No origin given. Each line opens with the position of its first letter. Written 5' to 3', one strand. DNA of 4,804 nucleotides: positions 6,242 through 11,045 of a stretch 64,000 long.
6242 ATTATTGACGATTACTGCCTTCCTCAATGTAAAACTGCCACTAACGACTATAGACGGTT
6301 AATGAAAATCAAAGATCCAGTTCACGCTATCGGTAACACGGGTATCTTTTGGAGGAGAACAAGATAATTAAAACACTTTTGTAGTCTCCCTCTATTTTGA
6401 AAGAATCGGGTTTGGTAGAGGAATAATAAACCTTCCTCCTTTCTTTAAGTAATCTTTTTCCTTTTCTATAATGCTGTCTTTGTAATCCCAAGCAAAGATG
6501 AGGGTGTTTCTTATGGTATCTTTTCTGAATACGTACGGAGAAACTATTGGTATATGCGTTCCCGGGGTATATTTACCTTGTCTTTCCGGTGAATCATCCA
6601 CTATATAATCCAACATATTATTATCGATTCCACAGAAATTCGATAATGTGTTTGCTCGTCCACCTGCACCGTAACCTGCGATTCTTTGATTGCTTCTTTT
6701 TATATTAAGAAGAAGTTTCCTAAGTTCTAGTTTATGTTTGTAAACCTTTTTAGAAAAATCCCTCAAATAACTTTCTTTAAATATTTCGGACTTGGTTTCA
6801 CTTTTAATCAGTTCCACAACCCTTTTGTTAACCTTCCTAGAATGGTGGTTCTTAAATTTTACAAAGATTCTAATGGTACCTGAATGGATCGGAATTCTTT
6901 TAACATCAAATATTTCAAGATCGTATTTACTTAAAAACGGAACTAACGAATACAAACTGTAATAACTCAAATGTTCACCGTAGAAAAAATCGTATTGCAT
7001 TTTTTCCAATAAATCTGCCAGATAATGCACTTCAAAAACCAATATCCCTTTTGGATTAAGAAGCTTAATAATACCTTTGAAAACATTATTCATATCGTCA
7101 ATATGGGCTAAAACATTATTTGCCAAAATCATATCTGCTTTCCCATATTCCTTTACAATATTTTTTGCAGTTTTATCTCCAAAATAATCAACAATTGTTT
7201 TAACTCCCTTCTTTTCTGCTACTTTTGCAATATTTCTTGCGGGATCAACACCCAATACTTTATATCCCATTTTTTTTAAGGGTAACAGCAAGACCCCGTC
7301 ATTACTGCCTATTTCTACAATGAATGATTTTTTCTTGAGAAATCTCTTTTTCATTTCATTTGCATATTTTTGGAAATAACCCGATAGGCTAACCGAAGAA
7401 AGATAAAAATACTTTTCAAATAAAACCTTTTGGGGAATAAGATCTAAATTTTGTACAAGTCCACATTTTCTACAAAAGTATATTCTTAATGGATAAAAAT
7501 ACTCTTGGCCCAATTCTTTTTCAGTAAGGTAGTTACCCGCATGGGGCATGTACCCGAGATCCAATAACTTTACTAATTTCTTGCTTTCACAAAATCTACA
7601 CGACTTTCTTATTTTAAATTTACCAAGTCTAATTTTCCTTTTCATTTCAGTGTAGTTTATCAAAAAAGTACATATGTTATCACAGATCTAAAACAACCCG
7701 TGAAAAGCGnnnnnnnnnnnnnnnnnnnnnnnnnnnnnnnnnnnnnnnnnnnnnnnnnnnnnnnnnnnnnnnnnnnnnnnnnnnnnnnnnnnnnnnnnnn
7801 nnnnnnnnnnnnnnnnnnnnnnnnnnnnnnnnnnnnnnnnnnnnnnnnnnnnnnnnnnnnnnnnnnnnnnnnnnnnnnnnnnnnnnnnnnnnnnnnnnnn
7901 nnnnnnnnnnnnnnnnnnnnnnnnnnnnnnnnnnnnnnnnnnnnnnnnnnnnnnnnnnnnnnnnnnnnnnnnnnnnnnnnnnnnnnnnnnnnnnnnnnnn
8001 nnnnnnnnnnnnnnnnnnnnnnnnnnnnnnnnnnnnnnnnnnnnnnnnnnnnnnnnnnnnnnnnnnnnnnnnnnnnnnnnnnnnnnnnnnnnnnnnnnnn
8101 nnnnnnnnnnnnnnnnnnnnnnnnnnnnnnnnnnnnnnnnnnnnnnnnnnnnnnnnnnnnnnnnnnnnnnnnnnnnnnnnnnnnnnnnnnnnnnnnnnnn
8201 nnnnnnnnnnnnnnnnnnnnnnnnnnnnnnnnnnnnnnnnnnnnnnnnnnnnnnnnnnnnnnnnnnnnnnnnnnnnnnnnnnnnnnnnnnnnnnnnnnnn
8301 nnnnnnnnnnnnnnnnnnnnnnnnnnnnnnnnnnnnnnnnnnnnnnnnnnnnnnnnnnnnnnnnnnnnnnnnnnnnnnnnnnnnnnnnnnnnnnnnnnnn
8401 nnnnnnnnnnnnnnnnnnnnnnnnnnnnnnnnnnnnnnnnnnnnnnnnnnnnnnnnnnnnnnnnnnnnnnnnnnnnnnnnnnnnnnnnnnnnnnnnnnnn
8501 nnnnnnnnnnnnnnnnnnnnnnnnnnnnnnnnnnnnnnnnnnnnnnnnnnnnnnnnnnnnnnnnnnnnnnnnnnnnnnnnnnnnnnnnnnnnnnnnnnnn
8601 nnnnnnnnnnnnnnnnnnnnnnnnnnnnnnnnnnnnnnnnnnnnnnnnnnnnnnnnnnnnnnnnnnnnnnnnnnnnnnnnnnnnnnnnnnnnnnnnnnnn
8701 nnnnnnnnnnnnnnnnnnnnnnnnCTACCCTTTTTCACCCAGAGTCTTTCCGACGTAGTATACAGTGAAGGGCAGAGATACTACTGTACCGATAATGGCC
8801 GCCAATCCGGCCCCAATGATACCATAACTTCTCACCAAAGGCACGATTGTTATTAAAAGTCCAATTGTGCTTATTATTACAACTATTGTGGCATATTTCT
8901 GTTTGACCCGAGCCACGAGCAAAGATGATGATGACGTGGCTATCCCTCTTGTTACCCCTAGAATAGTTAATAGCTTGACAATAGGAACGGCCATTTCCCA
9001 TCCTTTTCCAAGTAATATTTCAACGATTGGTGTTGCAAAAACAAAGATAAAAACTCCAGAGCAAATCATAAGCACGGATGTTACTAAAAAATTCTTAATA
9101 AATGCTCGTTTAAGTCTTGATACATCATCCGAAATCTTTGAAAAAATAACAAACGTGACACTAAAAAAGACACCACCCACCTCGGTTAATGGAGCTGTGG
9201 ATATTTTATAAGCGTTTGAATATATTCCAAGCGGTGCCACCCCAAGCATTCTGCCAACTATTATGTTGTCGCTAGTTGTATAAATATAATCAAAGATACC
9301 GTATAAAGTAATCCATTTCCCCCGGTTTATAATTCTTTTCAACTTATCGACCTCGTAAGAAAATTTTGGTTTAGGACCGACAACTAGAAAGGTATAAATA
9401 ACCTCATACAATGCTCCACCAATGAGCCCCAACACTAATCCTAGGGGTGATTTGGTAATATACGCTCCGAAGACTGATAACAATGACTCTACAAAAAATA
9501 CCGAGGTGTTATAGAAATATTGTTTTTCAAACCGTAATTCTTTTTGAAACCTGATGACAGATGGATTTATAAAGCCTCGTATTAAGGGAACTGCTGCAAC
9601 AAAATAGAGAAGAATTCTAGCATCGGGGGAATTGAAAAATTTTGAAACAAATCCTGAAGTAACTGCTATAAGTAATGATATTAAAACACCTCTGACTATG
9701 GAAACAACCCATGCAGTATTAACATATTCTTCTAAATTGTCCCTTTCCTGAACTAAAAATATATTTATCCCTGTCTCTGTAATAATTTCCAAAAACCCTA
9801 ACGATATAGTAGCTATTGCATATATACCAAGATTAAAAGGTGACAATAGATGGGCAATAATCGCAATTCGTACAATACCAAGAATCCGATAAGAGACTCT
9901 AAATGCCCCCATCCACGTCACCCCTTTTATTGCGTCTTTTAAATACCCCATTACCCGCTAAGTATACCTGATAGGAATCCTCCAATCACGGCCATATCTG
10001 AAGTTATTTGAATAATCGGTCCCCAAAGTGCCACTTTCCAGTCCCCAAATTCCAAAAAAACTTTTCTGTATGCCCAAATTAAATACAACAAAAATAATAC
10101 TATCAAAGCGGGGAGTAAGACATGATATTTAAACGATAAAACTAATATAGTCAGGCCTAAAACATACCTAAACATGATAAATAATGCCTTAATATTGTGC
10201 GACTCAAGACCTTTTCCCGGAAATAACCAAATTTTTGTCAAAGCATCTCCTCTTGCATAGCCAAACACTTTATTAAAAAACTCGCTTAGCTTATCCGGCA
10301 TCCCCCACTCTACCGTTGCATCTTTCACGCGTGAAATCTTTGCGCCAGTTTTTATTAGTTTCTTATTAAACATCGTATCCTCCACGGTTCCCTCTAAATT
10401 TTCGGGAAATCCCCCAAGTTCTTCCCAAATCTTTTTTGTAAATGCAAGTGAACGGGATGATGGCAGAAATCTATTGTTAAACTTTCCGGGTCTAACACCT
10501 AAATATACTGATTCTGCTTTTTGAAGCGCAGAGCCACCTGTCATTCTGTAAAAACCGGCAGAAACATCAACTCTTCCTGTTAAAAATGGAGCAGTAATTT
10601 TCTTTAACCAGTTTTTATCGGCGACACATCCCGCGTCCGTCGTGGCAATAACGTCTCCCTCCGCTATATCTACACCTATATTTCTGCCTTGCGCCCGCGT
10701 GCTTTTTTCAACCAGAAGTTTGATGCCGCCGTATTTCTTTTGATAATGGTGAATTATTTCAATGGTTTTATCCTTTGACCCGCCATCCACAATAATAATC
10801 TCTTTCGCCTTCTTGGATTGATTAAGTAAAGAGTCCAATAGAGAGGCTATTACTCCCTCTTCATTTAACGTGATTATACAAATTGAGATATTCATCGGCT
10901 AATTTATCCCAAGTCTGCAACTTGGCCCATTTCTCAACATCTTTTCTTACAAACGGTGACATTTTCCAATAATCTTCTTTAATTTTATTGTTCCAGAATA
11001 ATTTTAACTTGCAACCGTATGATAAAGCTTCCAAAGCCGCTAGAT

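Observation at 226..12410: Surface-glycan locus predicted to make a C-methylated, O-methylated 6-deoxy amino sugar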

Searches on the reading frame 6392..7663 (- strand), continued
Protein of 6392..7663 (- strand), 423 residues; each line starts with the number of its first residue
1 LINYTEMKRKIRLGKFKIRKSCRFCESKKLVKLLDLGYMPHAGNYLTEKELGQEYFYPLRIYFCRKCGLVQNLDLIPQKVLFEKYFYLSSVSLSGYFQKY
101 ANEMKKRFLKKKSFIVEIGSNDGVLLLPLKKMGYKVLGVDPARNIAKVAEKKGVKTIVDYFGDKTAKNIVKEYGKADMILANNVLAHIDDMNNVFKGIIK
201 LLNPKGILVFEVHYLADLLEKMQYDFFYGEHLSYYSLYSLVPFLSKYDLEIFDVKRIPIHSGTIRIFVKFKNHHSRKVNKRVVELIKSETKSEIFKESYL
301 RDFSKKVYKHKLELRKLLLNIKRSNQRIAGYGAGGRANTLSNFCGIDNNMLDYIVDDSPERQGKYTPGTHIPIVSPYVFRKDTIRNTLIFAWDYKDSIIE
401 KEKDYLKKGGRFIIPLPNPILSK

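Call 55: search_protein_families(library=pfam, max_evalue=0.00001, proteins=[L025:7301-8407:-, L025:9838-10968:-, L025:4415-5239:+, L025:3332-4363:-, L032:4887-5897:+, L032:5962-6987:+, L032:7154-8146:+, L032:11286-12299:-, L032:12504-13820:-, L032:13852-14949:-])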
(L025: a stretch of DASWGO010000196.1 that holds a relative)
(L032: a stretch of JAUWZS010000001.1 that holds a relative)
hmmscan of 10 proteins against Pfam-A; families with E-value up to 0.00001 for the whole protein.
L025:7301-8407:- (368 aa): 1 family
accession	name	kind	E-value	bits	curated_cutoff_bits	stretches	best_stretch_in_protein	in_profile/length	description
PF02350.25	Epimerase_2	-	1.2e-90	304.4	30.6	1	25-355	7-346/347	UDP-N-acetylglucosamine 2-epimerase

L025:9838-10968:- (376 aa): 5 families
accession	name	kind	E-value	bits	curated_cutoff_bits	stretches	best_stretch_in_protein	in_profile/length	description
PF13692.12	Glyco_trans_1_4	-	3e-28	99.3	27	1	197-338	2-142/142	Glycosyl transferases group 1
PF00534.26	Glycos_transf_1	-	1.8e-27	96.4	26.4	1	195-349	14-169/172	Glycosyl transferases group 1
PF13439.12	Glyco_transf_4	-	5.9e-22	78.9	28.5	1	15-178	2-168/170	Glycosyltransferase Family 4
PF13579.12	Glyco_trans_4_4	-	3.1e-18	67.1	29.7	1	15-175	1-158/158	Glycosyl transferase 4-like domain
PF20706.3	GT4-conflict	-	7.8e-06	25.6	26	0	167-365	172-384/385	Family 4 Glycosyltransferase in conflict systems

L025:4415-5239:+ (274 aa): 1 family
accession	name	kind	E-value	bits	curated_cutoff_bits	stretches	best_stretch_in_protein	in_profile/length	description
PF05050.19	Methyltransf_21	-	5.1e-23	82.5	22.7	1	72-240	1-171/173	Methyltransferase FkbM domain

L025:3332-4363:- (343 aa): 3 families
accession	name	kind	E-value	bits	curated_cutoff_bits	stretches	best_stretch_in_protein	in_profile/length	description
PF00535.33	Glycos_transf_2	-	2.1e-34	119.3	23.3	1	67-226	1-166/168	Glycosyl transferase family 2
PF13641.12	Glyco_tranf_2_3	-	1.5e-14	55.1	27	1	64-259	1-208/230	Glycosyltransferase like family 2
PF10111.15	Glyco_tranf_2_2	-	1.1e-11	45.3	27.3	1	67-270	1-223/276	Glycosyltransferase like family 2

L032:4887-5897:+ (336 aa): 1 family
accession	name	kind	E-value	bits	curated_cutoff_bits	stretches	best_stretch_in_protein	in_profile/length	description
PF00953.26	Glycos_transf_4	-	3e-26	92.8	27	1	81-250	2-158/160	Glycosyl transferase family 4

L032:5962-6987:+ (341 aa): 5 families
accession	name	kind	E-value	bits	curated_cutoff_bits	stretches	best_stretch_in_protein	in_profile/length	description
PF00534.26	Glycos_transf_1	-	1.3e-19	70.8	26.4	1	158-318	6-168/172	Glycosyl transferases group 1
PF13692.12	Glyco_trans_1_4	-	1e-15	58.7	27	1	168-302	2-133/142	Glycosyl transferases group 1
PF13439.12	Glyco_transf_4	-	2.4e-08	34.6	28.5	1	65-154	74-167/170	Glycosyltransferase Family 4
PF13524.12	Glyco_trans_1_2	-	3e-07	30.9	25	1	188-336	5-143/144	Glycosyl transferase-like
PF20706.3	GT4-conflict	-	4.7e-07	29.6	26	1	169-278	202-312/385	Family 4 Glycosyltransferase in conflict systems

L032:7154-8146:+ (330 aa): 5 families
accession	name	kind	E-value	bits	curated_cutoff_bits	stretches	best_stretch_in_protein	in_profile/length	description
PF16363.11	GDP_Man_Dehyd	-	1.9e-58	198.9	27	1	26-315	1-331/332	GDP-mannose 4,6 dehydratase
PF01370.27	Epimerase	-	4e-51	174.2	20.9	1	26-251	2-240/240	NAD dependent epimerase/dehydratase family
PF04321.23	RmlD_sub_bind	-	1.4e-15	57.6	27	1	23-170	1-135/287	RmlD substrate binding domain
PF02719.21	Polysacc_synt_2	-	1.6e-14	54.2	20.2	1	53-285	46-266/293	Polysaccharide biosynthesis protein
PF07993.18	NAD_binding_4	-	3.8e-07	30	20.1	0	84-192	89-209/258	Male sterility protein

L032:11286-12299:- (337 aa): 4 families
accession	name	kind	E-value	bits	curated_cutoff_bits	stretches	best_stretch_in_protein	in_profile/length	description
PF00535.33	Glycos_transf_2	-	9.1e-25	88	23.3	1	4-127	1-126/168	Glycosyl transferase family 2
PF10111.15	Glyco_tranf_2_2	-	6.5e-12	45.9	27.3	1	34-229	30-230/276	Glycosyltransferase like family 2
PF13641.12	Glyco_tranf_2_3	-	7.4e-11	42.9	27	1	3-229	3-223/230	Glycosyltransferase like family 2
PF13632.12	Glyco_trans_2_3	-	2.1e-06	28.1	27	1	85-265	2-164/198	Glycosyl transferase family group 2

L032:12504-13820:- (438 aa): 2 families
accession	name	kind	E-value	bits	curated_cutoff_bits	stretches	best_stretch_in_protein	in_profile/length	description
PF02310.24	B12-binding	-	2.2e-19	69.9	32.1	1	17-124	11-120/121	B12 binding domain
PF04055.27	Radical_SAM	-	4.9e-19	69.5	29.5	1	188-340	3-166/166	Radical SAM superfamily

L032:13852-14949:- (365 aa): 2 families
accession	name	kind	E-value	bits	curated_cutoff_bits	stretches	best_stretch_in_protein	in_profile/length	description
PF04055.27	Radical_SAM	-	1.3e-13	51.9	29.5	1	60-225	3-165/166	Radical SAM superfamily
PF13186.11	SPASM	-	2e-13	50.8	21.5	1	284-338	1-56/67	Iron-sulfur cluster-binding domain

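Call 82: search_protein_representatives(protein=window:6392-7663:-)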
Query: 423 residues. Proteins with E-value up to 0.001 (for the whole library): 18253; up to 1e-10: 9708; up to 1e-30: 3733. The best 150 are listed.
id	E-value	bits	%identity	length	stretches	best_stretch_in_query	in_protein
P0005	6.7e-174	595.3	62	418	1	7-418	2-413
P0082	7.4e-126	437.1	51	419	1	18-418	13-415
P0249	5.2e-114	398.0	47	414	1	17-419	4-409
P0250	1.3e-113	396.7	46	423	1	8-418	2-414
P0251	1.1e-108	380.6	47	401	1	15-418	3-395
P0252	5.6e-108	378.2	46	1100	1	17-418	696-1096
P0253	1.5e-105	370.2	45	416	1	14-420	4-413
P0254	1.2e-104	367.2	33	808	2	19-421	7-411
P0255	2.4e-104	366.2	43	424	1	21-418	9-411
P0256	4.2e-103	362.1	44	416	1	16-418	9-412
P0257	6.2e-102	358.3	46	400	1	19-417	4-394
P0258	2.3e-101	356.4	43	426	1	8-418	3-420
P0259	3.1e-101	356.0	42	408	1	20-419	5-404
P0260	3.4e-101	355.8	48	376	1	14-406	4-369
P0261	3.8e-101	355.7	44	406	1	18-421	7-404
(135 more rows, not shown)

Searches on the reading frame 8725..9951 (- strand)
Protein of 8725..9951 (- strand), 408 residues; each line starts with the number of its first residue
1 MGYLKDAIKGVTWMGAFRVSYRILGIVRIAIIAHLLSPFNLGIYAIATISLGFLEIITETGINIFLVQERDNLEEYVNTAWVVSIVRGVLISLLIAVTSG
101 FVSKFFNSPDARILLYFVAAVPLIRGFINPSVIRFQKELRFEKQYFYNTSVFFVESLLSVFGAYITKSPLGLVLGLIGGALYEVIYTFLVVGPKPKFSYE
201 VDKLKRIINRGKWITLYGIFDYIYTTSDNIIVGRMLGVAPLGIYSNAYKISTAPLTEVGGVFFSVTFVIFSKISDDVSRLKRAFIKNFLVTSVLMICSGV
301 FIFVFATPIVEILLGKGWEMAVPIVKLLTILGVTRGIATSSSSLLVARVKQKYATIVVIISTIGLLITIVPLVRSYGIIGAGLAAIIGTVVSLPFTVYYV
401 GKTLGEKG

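Call 3: search_protein_families(library=pfam, proteins=[window:8725-9951:-])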
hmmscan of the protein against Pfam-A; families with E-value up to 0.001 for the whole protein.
window:8725-9951:- (408 aa): 2 families
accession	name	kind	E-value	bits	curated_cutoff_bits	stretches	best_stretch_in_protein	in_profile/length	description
PF13440.11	Polysacc_synt_3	-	2.7e-59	201.2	23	1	31-323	1-293/293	Polysaccharide biosynthesis protein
PF01943.22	Polysacc_synt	-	7.3e-27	94.9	28.2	1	9-273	3-273/274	Polysaccharide biosynthesis protein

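Call 4: search_protein_families(library=ncbifam, proteins=[window:8725-9951:-])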
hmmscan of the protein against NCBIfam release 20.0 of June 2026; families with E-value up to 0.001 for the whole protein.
window:8725-9951:- (408 aa): 3 families
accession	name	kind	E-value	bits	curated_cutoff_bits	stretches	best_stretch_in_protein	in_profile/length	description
NF007773.0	PRK10459.1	equivalog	9.1e-44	150.3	273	1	5-393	5-395/492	MOP flippase family protein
NF047674.1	TeichurnBiosyTuaB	equivalog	3e-33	115.6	580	1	6-366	7-373/469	teichuronic acid biosynthesis protein TuaB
NF058658.1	Oglyco_Wzx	exception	3.2e-22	79.2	720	1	7-399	10-401/478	O-glycosylation flippase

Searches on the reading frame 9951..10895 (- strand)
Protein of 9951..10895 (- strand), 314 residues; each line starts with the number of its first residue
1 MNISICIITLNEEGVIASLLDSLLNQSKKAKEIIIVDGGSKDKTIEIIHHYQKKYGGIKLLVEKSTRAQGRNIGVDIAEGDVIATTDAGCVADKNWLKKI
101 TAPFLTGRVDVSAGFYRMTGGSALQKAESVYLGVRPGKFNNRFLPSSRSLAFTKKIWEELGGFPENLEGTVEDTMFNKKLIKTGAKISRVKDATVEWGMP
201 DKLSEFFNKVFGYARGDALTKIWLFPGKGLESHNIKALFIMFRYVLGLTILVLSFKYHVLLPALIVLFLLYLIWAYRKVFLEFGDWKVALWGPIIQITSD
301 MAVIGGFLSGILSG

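Call 3: search_protein_families(library=pfam, proteins=[window:9951-10895:-])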
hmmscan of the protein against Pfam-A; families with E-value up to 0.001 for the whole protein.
window:9951-10895:- (314 aa): 3 families
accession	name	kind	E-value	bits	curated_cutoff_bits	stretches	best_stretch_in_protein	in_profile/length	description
PF00535.33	Glycos_transf_2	-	6.2e-26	91.8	23.3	1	4-123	1-122/168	Glycosyl transferase family 2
PF13641.12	Glyco_tranf_2_3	-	3.8e-10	40.6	27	1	3-208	3-222/230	Glycosyltransferase like family 2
PF10111.15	Glyco_tranf_2_2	-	5.3e-09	36.4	27.3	1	19-100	15-102/276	Glycosyltransferase like family 2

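Call 4: search_protein_families(library=ncbifam, proteins=[window:9951-10895:-])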
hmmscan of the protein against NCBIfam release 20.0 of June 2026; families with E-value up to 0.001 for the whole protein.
window:9951-10895:- (314 aa): 19 families
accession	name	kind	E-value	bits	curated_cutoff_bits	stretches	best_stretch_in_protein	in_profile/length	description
TIGR04283.1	glyco_like_mftF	equivalog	5.6e-18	65.3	182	1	3-188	1-176/221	TIGR04283 family arsenosugar biosynthesis glycosyltransferase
TIGR03965.1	mycofact_glyco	equivalog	2.1e-17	63.1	280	1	3-218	76-301/467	mycofactocin biosynthesis glycosyltransferase MftF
NF007482.0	PRK10073.1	equivalog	4.5e-15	55.5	423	1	2-95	7-101/334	glycosyltransferase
NF041875.1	EPS_EpsD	equivalog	1.1e-13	51.3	370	1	3-217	1-227/325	exopolysaccharide biosynthesis glycosyltransferase EpsD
NF038302.1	EPS_HpsE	equivalog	3.5e-13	49.2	300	1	1-101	1-108/307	hormogonium polysaccharide biosynthesis glycosyltransferase HpsE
TIGR03937.1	PgaC_IcaA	equivalog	1.8e-11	43.6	422.3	1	2-104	46-150/407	poly-beta-1,6-N-acetyl-D-glucosamine synthase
NF041394.1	GtaseAglG_Halo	equivalog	1.9e-10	40.5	440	1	3-104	5-107/304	glucosyl-dolichyl phosphate glucuronosyltransferase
NF047683.1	TeichurnBiosyTuaG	equivalog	3.3e-09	36.8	400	1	3-97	8-104/252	teichuronic acid biosynthesis protein TuaG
NF045692.1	OglycostaseCruG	equivalog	2.5e-08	33.2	600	1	2-64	42-104/386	2'-O-glycosyltransferase CruG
NF053739.1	GlytfEpsEBac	equivalog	2.8e-08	33.1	450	1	3-101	3-104/265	glycosyltransferase EpsE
NF010496.0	PRK13915.1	equivalog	5e-07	29.1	262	1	2-117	32-156/307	glucosyl-3-phosphoglycerate synthase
NF050050.1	ProtGlycPglI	equivalog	1.6e-06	27.7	500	1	3-87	4-91/306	GalNAc(5)-diNAcBac-PP-undecaprenol beta-1,3-glucosyltransferase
NF047588.1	GlcsyltransPgfSStrep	equivalog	5.8e-06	25.7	500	1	1-107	1-113/308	glycosyltransferase PgfS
NF038299.1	EPS_HpsN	equivalog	4e-05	22.7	425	1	2-106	2-108/317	hormogonium polysaccharide biosynthesis glycosyltransferase HpsN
TIGR04182.1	glyco_TIGR04182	equivalog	6.3e-05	22.5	325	1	3-111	2-104/293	S-layer glycoprotein N-glycosyltransferase AglJ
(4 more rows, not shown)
